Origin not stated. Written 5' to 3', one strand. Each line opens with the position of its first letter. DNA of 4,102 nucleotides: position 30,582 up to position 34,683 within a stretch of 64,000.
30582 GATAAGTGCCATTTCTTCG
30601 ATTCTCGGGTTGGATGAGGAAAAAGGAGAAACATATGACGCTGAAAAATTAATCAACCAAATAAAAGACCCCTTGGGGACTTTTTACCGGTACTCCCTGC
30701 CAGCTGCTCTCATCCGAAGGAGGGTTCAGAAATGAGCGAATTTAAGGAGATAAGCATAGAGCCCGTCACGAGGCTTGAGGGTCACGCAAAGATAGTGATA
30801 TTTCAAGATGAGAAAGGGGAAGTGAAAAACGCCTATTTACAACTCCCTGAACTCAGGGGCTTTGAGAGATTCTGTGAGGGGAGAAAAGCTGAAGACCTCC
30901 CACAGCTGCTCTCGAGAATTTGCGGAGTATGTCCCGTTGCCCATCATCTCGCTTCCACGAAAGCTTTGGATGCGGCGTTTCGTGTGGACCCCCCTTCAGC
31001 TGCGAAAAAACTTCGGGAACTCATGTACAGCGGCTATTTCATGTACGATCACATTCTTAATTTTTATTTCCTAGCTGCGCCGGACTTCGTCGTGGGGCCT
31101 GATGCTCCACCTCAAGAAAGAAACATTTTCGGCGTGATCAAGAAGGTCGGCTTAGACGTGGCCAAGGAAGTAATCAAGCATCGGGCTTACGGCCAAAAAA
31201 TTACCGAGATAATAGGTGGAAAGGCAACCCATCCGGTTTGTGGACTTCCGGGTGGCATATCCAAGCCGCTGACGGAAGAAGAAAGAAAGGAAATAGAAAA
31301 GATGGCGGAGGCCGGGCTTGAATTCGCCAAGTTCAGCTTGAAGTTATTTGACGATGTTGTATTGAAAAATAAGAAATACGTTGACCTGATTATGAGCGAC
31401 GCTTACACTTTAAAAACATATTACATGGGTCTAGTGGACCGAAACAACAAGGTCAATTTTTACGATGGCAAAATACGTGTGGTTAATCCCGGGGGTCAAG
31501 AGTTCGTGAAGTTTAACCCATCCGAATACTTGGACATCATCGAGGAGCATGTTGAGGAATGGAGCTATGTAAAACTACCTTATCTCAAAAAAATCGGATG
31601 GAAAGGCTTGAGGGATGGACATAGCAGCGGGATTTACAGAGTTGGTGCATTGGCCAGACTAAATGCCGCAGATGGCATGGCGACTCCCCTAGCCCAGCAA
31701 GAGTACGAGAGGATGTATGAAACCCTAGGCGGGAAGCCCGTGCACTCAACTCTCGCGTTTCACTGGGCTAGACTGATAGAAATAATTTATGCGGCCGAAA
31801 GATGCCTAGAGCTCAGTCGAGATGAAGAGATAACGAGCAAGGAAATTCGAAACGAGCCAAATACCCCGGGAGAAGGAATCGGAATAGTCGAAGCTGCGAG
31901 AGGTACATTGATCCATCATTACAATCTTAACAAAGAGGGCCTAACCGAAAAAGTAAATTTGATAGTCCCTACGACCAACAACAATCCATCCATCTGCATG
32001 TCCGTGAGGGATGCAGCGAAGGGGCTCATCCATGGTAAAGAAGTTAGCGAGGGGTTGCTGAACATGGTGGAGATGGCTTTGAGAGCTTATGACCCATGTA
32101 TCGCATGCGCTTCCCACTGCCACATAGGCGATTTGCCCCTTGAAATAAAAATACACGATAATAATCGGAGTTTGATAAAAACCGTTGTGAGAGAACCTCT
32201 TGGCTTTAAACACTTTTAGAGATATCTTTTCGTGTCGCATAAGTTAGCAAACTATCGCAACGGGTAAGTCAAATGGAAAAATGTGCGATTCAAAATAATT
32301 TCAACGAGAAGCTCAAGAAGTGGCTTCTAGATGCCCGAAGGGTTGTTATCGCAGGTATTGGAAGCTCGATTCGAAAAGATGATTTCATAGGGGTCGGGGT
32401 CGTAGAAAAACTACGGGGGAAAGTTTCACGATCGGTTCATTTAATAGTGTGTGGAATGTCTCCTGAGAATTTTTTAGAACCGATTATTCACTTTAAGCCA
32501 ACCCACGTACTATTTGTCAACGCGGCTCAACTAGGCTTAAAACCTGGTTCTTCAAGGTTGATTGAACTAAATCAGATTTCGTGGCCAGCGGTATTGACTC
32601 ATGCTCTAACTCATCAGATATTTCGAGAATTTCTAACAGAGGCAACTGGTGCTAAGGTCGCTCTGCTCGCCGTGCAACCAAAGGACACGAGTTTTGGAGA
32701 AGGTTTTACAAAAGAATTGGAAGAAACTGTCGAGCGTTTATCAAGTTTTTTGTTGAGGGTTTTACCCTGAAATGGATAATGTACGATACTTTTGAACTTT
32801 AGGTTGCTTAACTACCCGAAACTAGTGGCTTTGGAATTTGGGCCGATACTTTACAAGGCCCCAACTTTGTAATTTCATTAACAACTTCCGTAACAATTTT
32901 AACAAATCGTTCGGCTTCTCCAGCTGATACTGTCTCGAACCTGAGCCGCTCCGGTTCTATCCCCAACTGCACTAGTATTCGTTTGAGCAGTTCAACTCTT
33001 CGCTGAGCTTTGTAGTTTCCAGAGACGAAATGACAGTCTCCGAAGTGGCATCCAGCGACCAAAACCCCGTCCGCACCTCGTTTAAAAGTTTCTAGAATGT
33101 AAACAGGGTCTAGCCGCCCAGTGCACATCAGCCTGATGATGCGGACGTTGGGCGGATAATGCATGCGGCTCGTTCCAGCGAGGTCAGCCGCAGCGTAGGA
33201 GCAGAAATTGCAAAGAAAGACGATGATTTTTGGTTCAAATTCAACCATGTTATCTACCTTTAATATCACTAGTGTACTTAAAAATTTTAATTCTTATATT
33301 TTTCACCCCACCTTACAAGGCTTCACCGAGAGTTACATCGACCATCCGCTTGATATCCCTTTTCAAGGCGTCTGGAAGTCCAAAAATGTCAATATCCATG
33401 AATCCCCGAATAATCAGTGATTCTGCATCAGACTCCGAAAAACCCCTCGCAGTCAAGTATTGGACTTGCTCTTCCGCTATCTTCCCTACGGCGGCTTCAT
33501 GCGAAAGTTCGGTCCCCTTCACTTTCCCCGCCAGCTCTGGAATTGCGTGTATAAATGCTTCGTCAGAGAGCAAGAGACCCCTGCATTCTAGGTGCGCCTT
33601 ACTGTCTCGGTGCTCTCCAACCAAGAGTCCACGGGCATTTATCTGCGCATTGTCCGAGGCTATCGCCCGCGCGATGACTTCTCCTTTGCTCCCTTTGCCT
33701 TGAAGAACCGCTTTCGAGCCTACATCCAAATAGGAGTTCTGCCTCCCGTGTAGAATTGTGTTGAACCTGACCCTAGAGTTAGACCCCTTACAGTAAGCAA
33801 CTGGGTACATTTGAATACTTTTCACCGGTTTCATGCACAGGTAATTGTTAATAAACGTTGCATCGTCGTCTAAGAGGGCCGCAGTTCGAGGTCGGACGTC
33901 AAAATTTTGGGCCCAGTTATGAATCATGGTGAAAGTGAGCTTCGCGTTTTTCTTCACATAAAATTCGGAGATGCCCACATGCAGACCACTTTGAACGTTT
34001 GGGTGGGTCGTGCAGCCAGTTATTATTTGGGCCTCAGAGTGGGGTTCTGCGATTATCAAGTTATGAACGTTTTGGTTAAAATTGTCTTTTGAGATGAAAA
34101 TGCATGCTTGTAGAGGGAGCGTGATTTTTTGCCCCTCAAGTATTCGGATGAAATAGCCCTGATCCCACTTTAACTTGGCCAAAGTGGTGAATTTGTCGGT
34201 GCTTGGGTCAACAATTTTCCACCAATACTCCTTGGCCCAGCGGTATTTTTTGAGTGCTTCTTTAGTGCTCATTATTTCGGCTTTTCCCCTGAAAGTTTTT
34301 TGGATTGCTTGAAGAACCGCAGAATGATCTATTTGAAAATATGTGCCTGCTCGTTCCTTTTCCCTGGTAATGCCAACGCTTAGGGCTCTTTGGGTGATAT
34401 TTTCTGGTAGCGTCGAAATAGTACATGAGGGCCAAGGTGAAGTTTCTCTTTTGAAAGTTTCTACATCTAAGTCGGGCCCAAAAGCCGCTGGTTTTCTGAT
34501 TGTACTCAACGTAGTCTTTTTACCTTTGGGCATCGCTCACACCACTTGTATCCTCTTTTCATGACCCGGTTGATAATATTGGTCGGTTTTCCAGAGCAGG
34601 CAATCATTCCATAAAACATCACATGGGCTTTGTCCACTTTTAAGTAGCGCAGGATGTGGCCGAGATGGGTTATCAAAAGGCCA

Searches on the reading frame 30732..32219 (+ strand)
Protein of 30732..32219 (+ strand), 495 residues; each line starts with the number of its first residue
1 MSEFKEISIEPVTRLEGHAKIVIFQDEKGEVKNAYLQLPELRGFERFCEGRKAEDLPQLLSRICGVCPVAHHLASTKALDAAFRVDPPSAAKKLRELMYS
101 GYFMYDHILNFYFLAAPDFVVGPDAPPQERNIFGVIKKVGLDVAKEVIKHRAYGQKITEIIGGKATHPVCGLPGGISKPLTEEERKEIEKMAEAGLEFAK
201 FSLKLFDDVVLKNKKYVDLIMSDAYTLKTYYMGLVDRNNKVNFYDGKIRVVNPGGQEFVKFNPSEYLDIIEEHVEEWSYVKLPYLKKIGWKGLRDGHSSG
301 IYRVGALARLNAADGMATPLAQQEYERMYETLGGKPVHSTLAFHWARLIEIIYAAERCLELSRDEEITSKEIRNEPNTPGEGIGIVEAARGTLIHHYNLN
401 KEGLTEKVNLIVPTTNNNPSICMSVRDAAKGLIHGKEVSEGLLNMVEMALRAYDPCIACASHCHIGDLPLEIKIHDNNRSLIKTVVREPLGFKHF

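Call 20: search_protein_families(library=pfam, proteins=[window:30732-32219:+], max_evalue=0.00001)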
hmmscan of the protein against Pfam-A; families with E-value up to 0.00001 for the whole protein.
window:30732-32219:+ (495 aa): 1 family
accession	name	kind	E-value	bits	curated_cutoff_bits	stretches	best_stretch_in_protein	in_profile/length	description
PF00374.24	NiFeSe_Hases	-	2.7e-40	139.2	25.8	2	42-120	1-79/508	Nickel-dependent hydrogenase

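Call 33: search_solved_structures(query=window:30732-32219:+, max_evalue=0.001)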
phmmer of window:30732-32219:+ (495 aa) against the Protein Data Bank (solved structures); distinct sequences matched with E-value up to 0.001: 70 (the best 60 are shown).
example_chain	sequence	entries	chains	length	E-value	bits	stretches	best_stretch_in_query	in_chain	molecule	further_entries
5odc_F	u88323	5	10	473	9.5e-117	393.8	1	6-482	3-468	Methyl-viologen reducing hydrogenase subunit A | Methyl-viologen reducing hydrogenase, subunit A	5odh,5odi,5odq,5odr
7t2r_D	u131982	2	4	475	4e-116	391.7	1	2-487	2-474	NiFe hydrogenase large subunit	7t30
9sfi_g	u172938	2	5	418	7.7e-115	387.5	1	6-430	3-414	Coenzyme F420-reducing hydrogenase, alpha subunit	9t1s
9sw2_F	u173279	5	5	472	1.9e-109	369.7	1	6-484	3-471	F420-non-reducing hydrogenase subunit A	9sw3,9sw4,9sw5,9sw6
5xf9_D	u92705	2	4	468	9.5e-97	327.8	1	5-462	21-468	NAD-reducing hydrogenase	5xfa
9r51_A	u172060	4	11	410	1.1e-39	139.6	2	5-198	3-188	F420-reducing [NiFe]-hydrogenase from Methanothermococcus thermolithotrophicus subunit alp | F420-reducing [NiFe]-hydrogenase from Methanothermococcus thermolit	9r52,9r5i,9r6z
5jsu_B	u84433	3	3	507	3.4e-39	138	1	7-463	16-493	Periplasmic [NiFeSe] hydrogenase, large subunit, selenocysteine-containing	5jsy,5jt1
6z8o_B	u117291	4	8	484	9.7e-38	133.2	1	7-462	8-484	Periplasmic [NiFeSe] hydrogenase, large subunit, selenocysteine-containing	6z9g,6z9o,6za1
6ru9_B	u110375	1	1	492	1e-37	133.1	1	7-462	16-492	Periplasmic [NiFeSe] hydrogenase, large subunit, selenocysteine-containing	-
5jsh_B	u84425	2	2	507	1.1e-37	133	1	7-463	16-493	Periplasmic [NiFeSe] hydrogenase, large subunit, selenocysteine-containing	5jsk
6z8m_B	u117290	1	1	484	2.5e-37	131.8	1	7-462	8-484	Periplasmic [NiFeSe] hydrogenase, large subunit, selenocysteine-containing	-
6rtp_B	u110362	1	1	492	2.7e-37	131.7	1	7-462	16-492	Periplasmic [NiFeSe] hydrogenase, large subunit, selenocysteine-containing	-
6ruc_B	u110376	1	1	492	2.7e-37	131.7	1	7-462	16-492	Periplasmic [NiFeSe] hydrogenase, large subunit, selenocysteine-containing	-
3ze6_B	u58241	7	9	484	3.5e-37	131.3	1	7-462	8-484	PERIPLASMIC [NIFESE] HYDROGENASE, LARGE SUBUNIT, SELENOCYS SELENOCYSTEINE-CONTAINING | PERIPLASMIC [NIFESE] HYDROGENASE, LARGE SUBUNIT, SELENOCYSTEINE-CONTAININ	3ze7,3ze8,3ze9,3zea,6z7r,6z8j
2wpn_B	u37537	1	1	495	3.8e-37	131.2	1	7-462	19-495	PERIPLASMIC [NIFESE] HYDROGENASE, LARGE SUBUNIT, SELENOCYSTEINE-CONTAINING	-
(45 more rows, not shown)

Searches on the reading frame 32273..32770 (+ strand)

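Call 20: search_protein_families(library=pfam, proteins=[window:32273-32770:+], max_evalue=0.00001)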
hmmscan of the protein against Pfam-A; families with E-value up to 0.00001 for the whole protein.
window:32273-32770:+ (165 aa): 1 family
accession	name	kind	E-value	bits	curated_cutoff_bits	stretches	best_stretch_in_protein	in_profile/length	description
PF01750.23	HycI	-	8.1e-08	32.6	23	1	42-160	2-127/130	Hydrogenase maturation protease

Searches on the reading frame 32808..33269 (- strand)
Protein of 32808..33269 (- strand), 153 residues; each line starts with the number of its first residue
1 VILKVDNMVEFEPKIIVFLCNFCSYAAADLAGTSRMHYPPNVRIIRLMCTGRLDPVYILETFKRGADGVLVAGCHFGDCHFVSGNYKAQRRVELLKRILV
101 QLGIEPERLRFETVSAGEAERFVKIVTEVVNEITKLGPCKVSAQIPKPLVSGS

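Call 20: search_protein_families(library=pfam, proteins=[window:32808-33269:-], max_evalue=0.00001)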
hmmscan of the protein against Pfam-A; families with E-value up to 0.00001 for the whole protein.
window:32808-33269:- (153 aa): 1 family
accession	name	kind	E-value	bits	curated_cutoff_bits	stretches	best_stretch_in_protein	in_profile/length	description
PF02662.21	FlpD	-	6.3e-55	184.9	22.3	1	15-137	1-123/123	Methyl-viologen-reducing hydrogenase, delta subunit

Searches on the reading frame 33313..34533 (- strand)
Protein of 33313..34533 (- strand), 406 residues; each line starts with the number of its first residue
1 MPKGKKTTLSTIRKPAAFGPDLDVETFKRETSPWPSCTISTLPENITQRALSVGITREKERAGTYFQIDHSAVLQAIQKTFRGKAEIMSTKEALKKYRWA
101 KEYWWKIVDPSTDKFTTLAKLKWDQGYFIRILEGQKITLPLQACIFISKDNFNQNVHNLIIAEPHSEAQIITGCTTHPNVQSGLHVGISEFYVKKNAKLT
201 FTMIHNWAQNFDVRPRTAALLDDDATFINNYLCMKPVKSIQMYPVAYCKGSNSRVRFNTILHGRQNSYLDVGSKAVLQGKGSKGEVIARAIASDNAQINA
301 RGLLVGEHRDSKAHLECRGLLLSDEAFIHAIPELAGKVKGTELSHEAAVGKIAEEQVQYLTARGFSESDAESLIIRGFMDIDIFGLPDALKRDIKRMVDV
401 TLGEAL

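Call 20: search_protein_families(library=pfam, proteins=[window:33313-34533:-], max_evalue=0.00001)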
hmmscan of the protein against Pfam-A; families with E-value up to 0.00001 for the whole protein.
window:33313-34533:- (406 aa): 1 family
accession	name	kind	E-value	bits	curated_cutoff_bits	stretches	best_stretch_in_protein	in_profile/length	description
PF01458.23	SUFBD_core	-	8.4e-44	150.2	27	1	148-378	4-232/232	SUF system FeS cluster assembly, SufBD core domain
